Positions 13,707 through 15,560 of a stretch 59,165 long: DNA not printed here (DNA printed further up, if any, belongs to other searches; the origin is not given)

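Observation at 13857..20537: Gram-positive-type type IV secretion (conjugation-like) gene set inside a complete tailed-phage genome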

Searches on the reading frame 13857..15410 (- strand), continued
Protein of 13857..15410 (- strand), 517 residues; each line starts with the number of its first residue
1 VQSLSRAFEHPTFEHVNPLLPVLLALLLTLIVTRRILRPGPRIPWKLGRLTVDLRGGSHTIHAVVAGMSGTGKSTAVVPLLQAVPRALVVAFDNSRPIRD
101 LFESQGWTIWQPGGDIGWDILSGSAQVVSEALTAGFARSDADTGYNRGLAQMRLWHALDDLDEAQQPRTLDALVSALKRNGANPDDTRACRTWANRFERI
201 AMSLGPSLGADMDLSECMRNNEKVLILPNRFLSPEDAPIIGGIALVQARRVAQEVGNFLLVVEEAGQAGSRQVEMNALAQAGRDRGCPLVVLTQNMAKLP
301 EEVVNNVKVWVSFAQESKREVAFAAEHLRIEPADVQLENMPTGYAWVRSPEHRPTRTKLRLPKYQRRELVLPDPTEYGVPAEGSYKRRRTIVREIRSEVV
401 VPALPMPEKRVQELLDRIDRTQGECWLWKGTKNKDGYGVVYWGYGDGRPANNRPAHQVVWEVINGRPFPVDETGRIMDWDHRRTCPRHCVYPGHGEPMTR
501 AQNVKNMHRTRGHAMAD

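Call 35: fold_search(model_id=the predicted structure, library=pdb)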
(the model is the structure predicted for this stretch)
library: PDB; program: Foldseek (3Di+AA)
matches with E <= 10: 1006; with E <= 0.001: 145
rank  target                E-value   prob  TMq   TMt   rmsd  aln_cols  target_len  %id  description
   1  4d2i_A                3.1e-12  1.00  0.43  0.47   5.5       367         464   14  Crystal structure of the HerA hexameric DNA translocase from Sulfolobus solfataricus bound to AMP-PNP (released 2014-12-03)
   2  1e9s_F                1.7e-11  1.00  0.48  0.57   6.1       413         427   14  Bacterial conjugative coupling protein TrwBdeltaN70. Unbound monoclinic form. (released 2001-02-06)
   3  7wrw_A                1.8e-11  1.00  0.46  0.41   7.9       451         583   14  Structure of Deinococcus radiodurans HerA (released 2023-02-01)
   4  1e9s_K                1.9e-11  1.00  0.49  0.58   6.0       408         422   14  Bacterial conjugative coupling protein TrwBdeltaN70. Unbound monoclinic form. (released 2001-02-06)
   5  1e9s_I                1.9e-11  1.00  0.47  0.56   6.2       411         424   14  Bacterial conjugative coupling protein TrwBdeltaN70. Unbound monoclinic form. (released 2001-02-06)
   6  4d2i_B                1.9e-11  1.00  0.43  0.48   5.5       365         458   14  Crystal structure of the HerA hexameric DNA translocase from Sulfolobus solfataricus bound to AMP-PNP (released 2014-12-03)
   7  1e9s_J                2.2e-11  1.00  0.47  0.56   6.2       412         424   14  Bacterial conjugative coupling protein TrwBdeltaN70. Unbound monoclinic form. (released 2001-02-06)
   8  8wj3_N                2.7e-11  1.00  0.44  0.42   6.6       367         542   15  Cryo-EM structure of a bacterial protein (released 2024-09-11)
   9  1e9s_E                2.9e-11  1.00  0.49  0.58   6.0       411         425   14  Bacterial conjugative coupling protein TrwBdeltaN70. Unbound monoclinic form. (released 2001-02-06)
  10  1e9s_L                3.6e-11  1.00  0.48  0.57   6.1       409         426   14  Bacterial conjugative coupling protein TrwBdeltaN70. Unbound monoclinic form. (released 2001-02-06)
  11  1gl7_G                4.5e-11  1.00  0.46  0.56   5.1       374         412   14  Plasmid coupling protein TrwB in complex with the non-hydrolisable ATP-analogue ADPNP. (released 2002-05-16)
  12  9x1m_A                4.8e-11  1.00  0.42  0.38   7.6       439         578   13  The cryo-EM structure of HerA-NurA complex with AMPPNP and dsDNA from Thermococcus kodakarensis (released 2026-02-04)
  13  1e9s_B                5.4e-11  1.00  0.48  0.57   6.5       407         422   14  Bacterial conjugative coupling protein TrwBdeltaN70. Unbound monoclinic form. (released 2001-02-06)
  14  1e9s_M                5.4e-11  1.00  0.47  0.56   6.2       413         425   14  Bacterial conjugative coupling protein TrwBdeltaN70. Unbound monoclinic form. (released 2001-02-06)
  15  1e9s_G                5.7e-11  1.00  0.48  0.57   6.1       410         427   14  Bacterial conjugative coupling protein TrwBdeltaN70. Unbound monoclinic form. (released 2001-02-06)
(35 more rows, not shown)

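Call 36: search_protein_families(library=padloc, proteins=[window:13857-15410:-], max_evalue=0.01)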
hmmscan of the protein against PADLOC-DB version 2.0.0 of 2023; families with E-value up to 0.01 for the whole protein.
window:13857-15410:- (517 aa): 3 families
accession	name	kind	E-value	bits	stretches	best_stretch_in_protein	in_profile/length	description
PDLC04140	mad8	-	1.1e-08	33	1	62-355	29-294/314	mads_8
PDLC04100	HerA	-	0.00042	17.1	0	264-321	457-514/580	-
PDLC02185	HerA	-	0.002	14.9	0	265-322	464-521/585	-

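Call 37: list_cluster_members(proteins=[P0023, P0025, P0026, P0030, P0004, P0045])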
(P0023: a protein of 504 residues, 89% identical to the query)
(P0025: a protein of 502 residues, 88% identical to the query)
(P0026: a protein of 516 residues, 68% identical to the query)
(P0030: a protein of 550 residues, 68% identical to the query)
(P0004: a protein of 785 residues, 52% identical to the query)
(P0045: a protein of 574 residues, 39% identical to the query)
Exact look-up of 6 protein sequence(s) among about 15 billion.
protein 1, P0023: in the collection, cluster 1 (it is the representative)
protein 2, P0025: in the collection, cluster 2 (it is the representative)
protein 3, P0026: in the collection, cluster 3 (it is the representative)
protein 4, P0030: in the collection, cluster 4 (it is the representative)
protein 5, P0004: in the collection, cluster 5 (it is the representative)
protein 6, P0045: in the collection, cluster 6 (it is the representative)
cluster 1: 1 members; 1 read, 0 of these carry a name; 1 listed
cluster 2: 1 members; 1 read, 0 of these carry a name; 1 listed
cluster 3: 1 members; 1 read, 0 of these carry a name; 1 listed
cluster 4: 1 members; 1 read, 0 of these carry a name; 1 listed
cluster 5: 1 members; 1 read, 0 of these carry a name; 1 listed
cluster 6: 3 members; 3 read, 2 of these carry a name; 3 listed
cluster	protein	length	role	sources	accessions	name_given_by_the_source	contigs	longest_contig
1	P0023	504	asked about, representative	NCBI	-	-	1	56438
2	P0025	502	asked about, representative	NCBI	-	-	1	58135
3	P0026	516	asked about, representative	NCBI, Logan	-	-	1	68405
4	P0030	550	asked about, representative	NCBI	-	-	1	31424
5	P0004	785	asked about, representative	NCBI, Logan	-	-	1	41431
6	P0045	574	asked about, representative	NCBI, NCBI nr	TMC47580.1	MAG: hypothetical protein E6J20_19445 [Chloroflexi bacterium] | MAG: hypothetical protein E6J20_19445 [Chloroflexota bacterium]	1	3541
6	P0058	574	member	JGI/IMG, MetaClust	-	\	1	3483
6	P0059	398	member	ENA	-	-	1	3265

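Call 55: find_encoding_contigs(protein=P0023, flank=10000, max_places=1)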
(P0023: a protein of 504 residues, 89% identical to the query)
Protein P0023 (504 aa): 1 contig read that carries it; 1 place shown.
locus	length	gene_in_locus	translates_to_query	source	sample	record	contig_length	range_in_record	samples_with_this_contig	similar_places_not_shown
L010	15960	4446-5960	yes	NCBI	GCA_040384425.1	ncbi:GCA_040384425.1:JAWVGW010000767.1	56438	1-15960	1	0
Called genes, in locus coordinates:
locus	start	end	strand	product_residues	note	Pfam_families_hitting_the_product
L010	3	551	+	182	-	?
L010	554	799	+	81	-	-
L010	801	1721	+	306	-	-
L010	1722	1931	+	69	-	-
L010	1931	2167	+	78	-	-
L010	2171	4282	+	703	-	-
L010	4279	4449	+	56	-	-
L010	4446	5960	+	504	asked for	-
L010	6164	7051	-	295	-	PF02195:ParB_N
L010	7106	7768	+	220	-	-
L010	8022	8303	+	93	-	-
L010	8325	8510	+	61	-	-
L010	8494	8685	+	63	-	-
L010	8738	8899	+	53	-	-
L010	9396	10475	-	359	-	PF00589:Phage_integrase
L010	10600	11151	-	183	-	PF13560:HTH_31, PF01381:HTH_3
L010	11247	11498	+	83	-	PF13560:HTH_31 (weak)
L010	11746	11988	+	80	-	-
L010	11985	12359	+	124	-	-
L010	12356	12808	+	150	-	-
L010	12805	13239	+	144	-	-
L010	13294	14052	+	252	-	-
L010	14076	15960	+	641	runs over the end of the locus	PF13481:AAA_25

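Call 56: find_encoding_contigs(protein=P0026, flank=10000, max_places=1)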
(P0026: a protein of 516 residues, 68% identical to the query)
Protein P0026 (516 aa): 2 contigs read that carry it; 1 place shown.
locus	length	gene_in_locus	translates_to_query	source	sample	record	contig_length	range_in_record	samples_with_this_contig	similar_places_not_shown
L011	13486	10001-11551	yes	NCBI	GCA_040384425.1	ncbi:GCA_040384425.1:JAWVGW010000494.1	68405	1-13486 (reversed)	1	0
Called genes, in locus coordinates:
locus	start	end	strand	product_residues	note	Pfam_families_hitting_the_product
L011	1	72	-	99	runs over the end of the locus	-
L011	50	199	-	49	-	-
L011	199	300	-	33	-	-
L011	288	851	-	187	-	PF13392:HNH_3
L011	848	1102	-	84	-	-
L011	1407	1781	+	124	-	-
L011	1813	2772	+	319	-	-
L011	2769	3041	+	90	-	-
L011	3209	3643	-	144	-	-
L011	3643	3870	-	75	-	-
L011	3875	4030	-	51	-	-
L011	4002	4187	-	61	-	-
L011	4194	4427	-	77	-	-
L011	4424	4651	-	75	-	-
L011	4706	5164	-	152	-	PF01844:HNH, PF14279:HNH_5 (weak), PF12728:HTH_17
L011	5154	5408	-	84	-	PF13560:HTH_31, PF01381:HTH_3, PF13443:HTH_26 (weak)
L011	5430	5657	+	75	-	-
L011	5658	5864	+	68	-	-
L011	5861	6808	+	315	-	-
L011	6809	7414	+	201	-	PF01464:SLT (weak), PF18896:SLT_3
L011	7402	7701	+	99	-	-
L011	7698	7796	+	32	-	-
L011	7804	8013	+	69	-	PF04956:TrbC (weak)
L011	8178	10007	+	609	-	-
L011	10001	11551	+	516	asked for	-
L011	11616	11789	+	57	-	-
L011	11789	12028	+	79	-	-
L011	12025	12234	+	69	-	-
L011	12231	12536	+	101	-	-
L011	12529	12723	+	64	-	-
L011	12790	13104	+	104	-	-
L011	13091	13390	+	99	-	-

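Call 71: search_protein_families(library=ncbifam, proteins=[L010:2171-4282:+, L011:8178-10007:+, L009:7623-9755:+, L011:7804-8013:+, L011:5861-6808:+, L010:801-1721:+], max_evalue=0.01)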
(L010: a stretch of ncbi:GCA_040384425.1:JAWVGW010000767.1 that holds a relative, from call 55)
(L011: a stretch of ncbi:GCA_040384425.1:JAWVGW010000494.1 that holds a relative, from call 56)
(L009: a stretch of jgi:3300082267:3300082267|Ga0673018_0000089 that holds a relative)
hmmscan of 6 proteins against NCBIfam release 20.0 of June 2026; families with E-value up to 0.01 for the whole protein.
L010:2171-4282:+ (703 aa): 5 families
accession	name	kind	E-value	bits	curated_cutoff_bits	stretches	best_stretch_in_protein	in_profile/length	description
NF045971.1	conju_CD1110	equivalog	1.3e-23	83.2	325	2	231-502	193-465/752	VirB4-like conjugal transfer ATPase, CD1110 family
NF045975.1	VirB4_plasma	equivalog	1.2e-07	29.9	590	1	193-501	245-563/894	Mbov_0397 family ICE element conjugal transfer ATPase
NF042943.1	HerA_antiphage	equivalog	0.00025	19.7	800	1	425-509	134-217/566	anti-phage-associated helicase HerA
TIGR02746.1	TraC-F-type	equivalog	0.00045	18.3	567.05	1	553-654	622-715/800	type IV secretion system protein TraC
NF041017.1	DNA_import_CedB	equivalog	0.0092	14.6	700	0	423-463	251-291/590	DNA import protein CedB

L011:8178-10007:+ (609 aa): 8 families
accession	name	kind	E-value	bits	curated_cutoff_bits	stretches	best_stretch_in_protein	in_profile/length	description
NF045971.1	conju_CD1110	equivalog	3.6e-22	78.5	325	2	151-382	189-433/752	VirB4-like conjugal transfer ATPase, CD1110 family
TIGR02746.1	TraC-F-type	equivalog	7.8e-13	47.2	567.05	1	431-515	631-717/800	type IV secretion system protein TraC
NF041017.1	DNA_import_CedB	equivalog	6e-09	35.1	700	1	445-511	475-542/590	DNA import protein CedB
NF045975.1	VirB4_plasma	equivalog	5.7e-07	27.6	590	1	257-384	408-535/894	Mbov_0397 family ICE element conjugal transfer ATPase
TIGR00929.1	VirB4_CagE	subfamily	2.2e-05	22.9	643.1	1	439-514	633-708/792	VirB4 family type IV secretion/conjugal transfer ATPase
TIGR03924.1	T7SS_EccC_a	equivalog_domain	0.00012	21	509.15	1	436-487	556-609/673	type VII secretion protein EccCa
NF042943.1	HerA_antiphage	equivalog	0.00083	18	800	1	426-554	417-551/566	anti-phage-associated helicase HerA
NF010447.0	PRK13873.1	equivalog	0.0024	15.9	1020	1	439-508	634-705/815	conjugal transfer protein TrbE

L009:7623-9755:+ (710 aa): 3 families
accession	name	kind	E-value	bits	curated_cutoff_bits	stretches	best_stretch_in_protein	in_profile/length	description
NF045971.1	conju_CD1110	equivalog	9.1e-18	63.9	325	2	232-509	184-464/752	VirB4-like conjugal transfer ATPase, CD1110 family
NF045975.1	VirB4_plasma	equivalog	5.1e-08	31.1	590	1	235-507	295-561/894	Mbov_0397 family ICE element conjugal transfer ATPase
TIGR02746.1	TraC-F-type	equivalog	0.0013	16.8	567.05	0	536-666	597-720/800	type IV secretion system protein TraC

L011:7804-8013:+ (69 aa): 1 family
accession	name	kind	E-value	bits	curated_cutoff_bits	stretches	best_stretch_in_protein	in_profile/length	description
NF010467.0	PRK13892.1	equivalog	0.0083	16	179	1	22-63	64-106/145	conjugal transfer system pilin TrbC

L011:5861-6808:+ (315 aa): 0 families

L010:801-1721:+ (306 aa): 0 families

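Call 72: search_protein_representatives(alignment_id=A2)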
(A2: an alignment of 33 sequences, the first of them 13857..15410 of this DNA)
Query: 33 sequences, 545 profile positions. Proteins with E-value up to 0.001 (for the whole library): 119614; up to 1e-10: 10202; up to 1e-30: 55. The best 150 are listed.
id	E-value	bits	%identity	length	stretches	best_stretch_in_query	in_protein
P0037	7.1e-227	771.1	-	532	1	9-543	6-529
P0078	1.5e-192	657.7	-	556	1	20-543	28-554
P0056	2.7e-188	643.8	-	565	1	6-542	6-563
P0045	4.4e-180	616.6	-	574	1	13-541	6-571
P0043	2.1e-173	594.6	-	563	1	61-542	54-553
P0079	1.3e-149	516.1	-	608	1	12-536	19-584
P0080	9.3e-145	500.0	-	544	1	61-540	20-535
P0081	2.5e-143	495.3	-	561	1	26-542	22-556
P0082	1.0e-138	480.1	-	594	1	28-534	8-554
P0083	3.8e-136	471.6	-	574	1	6-541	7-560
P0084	3.8e-132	458.4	-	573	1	67-542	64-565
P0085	5.3e-132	457.9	-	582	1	26-541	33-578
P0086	3.4e-131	455.3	-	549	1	8-539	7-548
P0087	2.6e-129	449.1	-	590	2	9-421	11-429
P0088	3.4e-123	428.9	-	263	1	280-544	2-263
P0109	1.1e-47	179.6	-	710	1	22-339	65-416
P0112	2.8e-46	175.0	-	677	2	16-420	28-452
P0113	6.2e-46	173.9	-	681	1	17-338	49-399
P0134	1.6e-29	119.7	-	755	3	112-331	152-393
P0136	1.7e-28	116.3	-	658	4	110-330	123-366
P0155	3.9e-26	108.5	-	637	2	43-338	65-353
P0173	9.8e-25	103.9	-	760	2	51-340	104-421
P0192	7.3e-24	101.0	-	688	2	109-330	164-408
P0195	8.8e-24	100.7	-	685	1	16-344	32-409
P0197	1.1e-23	100.4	-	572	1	24-380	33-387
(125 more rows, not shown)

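Call 73: search_protein_families(library=pfam, proteins=[P0109, P0112, P0113, P0134, P0136, P0155, P0173, P0192, P0195, P0197], max_evalue=0.001)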
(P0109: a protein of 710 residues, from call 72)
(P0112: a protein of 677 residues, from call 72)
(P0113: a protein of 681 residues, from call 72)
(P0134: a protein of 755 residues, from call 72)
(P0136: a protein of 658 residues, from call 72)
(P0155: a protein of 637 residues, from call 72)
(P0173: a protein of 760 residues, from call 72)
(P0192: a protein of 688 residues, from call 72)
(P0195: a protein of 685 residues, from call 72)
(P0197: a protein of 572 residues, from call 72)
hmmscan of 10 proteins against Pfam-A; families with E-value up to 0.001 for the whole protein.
P0109 (710 aa): 1 family
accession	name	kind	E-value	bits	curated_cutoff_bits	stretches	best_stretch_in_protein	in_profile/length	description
PF13555.12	AAA_29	-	0.00054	20.1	27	0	127-163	9-48/61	P-loop containing region of AAA domain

P0112 (677 aa): 0 families

P0113 (681 aa): 2 families
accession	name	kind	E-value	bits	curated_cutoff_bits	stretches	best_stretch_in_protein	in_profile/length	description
PF01580.24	FtsK_SpoIIIE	-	0.00049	20.1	24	0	124-145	39-61/221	FtsK/SpoIIIE family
PF13555.12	AAA_29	-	0.00092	19.4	27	0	110-147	9-48/61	P-loop containing region of AAA domain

P0134 (755 aa): 0 families

P0136 (658 aa): 0 families

P0155 (637 aa): 1 family
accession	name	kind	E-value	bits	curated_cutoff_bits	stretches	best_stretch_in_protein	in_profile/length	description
PF05551.17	zf-His_Me_endon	-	0.00061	20.4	27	1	561-600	55-92/131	Zinc-binding loop region of homing endonuclease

P0173 (760 aa): 0 families

P0192 (688 aa): 0 families

P0195 (685 aa): 0 families

P0197 (572 aa): 0 families
